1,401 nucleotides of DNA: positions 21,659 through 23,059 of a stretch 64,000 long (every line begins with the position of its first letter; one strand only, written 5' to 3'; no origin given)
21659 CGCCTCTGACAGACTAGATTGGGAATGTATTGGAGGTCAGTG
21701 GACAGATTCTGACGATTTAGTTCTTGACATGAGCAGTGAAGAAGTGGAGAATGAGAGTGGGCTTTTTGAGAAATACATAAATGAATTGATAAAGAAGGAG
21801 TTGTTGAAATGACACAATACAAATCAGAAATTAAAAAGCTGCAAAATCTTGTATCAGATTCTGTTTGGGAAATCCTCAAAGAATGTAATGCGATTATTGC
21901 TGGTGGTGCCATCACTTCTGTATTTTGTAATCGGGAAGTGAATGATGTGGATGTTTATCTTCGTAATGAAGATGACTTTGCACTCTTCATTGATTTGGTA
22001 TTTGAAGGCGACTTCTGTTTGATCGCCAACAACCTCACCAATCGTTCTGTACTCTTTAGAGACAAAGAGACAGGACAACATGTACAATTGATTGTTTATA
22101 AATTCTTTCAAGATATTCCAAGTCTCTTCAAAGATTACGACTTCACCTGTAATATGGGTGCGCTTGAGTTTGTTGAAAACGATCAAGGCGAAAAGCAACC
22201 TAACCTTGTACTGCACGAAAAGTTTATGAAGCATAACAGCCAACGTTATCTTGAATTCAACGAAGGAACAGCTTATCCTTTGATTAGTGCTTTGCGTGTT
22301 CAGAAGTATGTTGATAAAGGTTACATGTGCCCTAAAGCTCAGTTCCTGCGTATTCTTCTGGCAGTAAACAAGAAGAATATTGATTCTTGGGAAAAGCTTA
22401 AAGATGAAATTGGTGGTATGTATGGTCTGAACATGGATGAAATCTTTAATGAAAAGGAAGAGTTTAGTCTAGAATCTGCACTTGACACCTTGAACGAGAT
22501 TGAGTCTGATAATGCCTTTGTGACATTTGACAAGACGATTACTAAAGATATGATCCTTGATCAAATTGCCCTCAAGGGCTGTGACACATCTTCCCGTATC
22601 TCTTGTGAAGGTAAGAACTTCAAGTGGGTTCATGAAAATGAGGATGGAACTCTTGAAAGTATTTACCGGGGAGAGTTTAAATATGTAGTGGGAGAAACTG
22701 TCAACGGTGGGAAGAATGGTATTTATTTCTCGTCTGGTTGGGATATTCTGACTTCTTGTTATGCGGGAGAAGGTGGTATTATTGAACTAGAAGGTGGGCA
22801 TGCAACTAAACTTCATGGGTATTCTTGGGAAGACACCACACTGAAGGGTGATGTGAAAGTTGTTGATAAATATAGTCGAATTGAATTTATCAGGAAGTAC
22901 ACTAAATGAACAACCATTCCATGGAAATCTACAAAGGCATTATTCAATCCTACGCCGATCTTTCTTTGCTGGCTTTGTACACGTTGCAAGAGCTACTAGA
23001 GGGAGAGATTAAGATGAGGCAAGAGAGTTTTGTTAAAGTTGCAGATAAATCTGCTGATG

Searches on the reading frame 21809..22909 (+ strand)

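Call 14: search_protein_families(library=pfam, proteins=[window:21809-22909:+], max_evalue=0.01)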
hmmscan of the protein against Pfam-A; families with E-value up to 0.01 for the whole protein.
window:21809-22909:+ (366 aa): 0 families

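Call 15: search_protein_families(library=phrogs, proteins=[window:21809-22909:+], max_evalue=0.001)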
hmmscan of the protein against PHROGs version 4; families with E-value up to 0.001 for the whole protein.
window:21809-22909:+ (366 aa): 7 families
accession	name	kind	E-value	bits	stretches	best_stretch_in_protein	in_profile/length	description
phrog_18122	-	unknown function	4.6e-80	270.7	1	3-321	2-323/365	-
phrog_16176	-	unknown function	2.6e-51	175.9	2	76-247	168-330/477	-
phrog_27100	-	unknown function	5e-49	168.3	1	13-244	15-240/386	-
phrog_4400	-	unknown function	1.5e-24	87.9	1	19-216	18-222/248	-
phrog_37109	-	unknown function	1.3e-18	68.1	1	135-230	13-108/269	-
phrog_25514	-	unknown function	1.3e-11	45.7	1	3-78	9-84/184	-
phrog_1614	-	DNA, RNA and nucleotide metabolism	5.8e-08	33.7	1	19-119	28-147/268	nucleotidyltransferase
